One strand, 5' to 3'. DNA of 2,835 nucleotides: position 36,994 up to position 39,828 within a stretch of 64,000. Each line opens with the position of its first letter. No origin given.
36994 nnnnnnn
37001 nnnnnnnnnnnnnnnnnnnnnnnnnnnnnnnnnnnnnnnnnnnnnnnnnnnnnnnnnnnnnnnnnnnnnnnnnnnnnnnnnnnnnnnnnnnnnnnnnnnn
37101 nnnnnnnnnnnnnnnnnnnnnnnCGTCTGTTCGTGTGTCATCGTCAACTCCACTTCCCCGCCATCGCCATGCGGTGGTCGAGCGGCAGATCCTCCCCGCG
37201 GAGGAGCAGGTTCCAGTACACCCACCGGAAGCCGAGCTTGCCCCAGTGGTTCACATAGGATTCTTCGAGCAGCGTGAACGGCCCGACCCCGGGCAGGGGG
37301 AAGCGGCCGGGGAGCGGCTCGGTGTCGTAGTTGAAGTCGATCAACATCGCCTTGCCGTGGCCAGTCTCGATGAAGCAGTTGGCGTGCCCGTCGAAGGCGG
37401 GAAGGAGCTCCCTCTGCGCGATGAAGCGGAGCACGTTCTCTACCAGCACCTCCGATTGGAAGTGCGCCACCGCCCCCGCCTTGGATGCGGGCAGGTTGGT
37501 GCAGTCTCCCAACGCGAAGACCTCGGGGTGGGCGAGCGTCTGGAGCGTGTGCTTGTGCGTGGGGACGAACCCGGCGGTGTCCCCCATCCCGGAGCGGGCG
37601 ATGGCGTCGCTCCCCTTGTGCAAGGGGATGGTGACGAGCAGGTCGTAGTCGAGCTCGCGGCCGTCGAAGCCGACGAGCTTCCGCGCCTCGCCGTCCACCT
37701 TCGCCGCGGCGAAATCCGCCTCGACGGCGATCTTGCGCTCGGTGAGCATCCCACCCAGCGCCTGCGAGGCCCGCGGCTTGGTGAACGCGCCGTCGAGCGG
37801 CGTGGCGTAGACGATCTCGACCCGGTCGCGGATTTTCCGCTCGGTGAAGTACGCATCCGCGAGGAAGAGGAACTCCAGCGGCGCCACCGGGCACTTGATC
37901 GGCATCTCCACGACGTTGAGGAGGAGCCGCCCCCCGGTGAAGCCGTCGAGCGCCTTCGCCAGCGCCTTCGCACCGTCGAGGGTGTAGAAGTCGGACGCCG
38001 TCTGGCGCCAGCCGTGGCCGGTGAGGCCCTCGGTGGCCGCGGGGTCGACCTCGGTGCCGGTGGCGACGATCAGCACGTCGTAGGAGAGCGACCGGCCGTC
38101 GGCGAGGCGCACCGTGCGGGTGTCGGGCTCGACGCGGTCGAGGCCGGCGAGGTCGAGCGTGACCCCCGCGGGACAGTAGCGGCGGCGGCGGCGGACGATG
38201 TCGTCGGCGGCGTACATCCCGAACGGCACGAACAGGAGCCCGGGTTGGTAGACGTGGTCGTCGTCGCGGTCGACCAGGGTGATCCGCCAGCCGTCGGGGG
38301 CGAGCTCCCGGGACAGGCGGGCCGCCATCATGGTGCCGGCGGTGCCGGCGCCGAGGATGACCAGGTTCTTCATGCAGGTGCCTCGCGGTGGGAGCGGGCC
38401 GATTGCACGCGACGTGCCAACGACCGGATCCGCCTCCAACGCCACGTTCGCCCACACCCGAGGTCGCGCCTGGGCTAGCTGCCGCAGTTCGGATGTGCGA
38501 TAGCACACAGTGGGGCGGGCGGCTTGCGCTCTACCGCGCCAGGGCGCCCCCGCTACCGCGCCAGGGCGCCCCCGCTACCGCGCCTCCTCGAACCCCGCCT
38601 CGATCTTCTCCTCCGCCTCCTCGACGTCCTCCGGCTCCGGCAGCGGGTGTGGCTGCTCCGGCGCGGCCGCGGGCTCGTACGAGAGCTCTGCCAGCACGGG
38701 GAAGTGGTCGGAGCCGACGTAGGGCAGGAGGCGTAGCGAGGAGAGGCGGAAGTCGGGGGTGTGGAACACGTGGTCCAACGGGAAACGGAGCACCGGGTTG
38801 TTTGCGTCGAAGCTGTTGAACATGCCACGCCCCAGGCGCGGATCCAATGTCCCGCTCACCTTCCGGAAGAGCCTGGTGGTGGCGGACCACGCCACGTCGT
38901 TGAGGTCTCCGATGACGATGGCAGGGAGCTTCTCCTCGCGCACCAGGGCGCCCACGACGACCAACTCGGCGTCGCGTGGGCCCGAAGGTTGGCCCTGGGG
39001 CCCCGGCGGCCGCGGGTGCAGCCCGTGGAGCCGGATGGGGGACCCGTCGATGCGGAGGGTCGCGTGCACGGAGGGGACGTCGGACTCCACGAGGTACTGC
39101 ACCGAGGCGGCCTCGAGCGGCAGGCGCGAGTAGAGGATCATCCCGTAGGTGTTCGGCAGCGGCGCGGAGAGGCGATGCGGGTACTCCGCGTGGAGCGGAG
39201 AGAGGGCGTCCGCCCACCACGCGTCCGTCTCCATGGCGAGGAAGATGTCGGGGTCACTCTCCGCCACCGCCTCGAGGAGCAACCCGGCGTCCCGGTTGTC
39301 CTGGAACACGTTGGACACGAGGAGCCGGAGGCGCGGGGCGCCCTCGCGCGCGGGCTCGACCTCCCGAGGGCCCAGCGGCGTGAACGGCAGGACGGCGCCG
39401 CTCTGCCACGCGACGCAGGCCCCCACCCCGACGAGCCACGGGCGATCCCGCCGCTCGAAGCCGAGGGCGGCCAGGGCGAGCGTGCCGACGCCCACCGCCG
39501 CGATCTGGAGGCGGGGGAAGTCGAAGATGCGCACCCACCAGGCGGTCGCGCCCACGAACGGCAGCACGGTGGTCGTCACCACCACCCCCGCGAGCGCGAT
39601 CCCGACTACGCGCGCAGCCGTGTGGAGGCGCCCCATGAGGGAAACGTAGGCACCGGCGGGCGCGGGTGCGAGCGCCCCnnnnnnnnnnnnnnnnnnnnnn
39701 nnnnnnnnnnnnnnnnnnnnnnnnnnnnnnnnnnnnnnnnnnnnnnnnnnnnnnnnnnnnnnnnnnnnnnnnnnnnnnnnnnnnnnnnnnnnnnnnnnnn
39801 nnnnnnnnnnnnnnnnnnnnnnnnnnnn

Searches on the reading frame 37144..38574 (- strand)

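Call 43: search_protein_families(library=pfam, proteins=[window:37144-38574:-], max_evalue=0.001)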
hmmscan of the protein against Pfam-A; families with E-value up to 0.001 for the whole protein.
window:37144-38574:- (476 aa): 3 families
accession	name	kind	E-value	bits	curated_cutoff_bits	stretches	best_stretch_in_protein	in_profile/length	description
PF07992.20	Pyr_redox_2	-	2.4e-16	60.5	26.1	2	70-190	2-120/291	Pyridine nucleotide-disulphide oxidoreductase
PF13454.12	NAD_binding_9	-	9.3e-06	26.1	21.8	0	72-104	1-33/155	FAD-NAD(P)-binding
PF04820.20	Trp_halogenase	-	0.00035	20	21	0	71-110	2-41/458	Tryptophan halogenase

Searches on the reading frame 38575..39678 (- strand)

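Call 43: search_protein_families(library=pfam, proteins=[window:38575-39678:-], max_evalue=0.001)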
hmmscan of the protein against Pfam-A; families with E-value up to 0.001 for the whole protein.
window:38575-39678:- (367 aa): 1 family
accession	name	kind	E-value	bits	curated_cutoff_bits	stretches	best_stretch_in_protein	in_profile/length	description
PF03372.29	Exo_endo_phos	-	7.9e-27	94.8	24.5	1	123-325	4-225/225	Endonuclease/Exonuclease/phosphatase family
